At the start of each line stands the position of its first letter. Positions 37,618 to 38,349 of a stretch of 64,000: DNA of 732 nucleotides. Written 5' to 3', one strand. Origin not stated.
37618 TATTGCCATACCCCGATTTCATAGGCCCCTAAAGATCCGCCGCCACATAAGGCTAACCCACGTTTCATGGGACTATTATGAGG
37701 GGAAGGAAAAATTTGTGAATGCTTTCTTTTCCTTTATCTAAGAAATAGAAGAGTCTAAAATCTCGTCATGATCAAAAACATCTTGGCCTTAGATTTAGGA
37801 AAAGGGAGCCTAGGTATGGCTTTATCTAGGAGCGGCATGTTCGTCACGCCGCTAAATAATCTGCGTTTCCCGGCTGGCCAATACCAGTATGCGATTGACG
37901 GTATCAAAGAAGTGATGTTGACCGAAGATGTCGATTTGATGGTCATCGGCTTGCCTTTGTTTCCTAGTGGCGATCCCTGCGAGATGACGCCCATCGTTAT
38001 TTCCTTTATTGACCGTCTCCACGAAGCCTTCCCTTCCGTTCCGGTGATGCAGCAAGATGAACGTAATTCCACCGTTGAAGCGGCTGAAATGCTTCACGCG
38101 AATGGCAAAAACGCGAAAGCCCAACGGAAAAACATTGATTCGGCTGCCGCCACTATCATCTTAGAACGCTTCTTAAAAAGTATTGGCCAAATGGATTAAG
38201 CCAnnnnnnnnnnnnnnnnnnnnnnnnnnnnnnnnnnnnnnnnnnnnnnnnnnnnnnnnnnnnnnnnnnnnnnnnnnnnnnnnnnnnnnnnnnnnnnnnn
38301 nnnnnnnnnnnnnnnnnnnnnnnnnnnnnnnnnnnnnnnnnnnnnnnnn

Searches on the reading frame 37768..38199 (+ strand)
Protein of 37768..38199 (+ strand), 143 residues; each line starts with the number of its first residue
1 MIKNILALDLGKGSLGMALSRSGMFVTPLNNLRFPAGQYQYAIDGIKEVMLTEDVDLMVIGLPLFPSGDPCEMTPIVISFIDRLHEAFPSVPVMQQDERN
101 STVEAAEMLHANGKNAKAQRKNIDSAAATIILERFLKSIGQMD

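Call 8: search_protein_families(library=pfam, proteins=[window:37768-38199:+], max_evalue=0.001)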
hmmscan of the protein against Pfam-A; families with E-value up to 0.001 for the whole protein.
window:37768-38199:+ (143 aa): 1 family
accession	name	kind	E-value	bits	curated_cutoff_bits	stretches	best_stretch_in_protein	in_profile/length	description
PF03652.20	RuvX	-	3e-28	99.3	29.2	1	4-137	2-133/134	Holliday junction resolvase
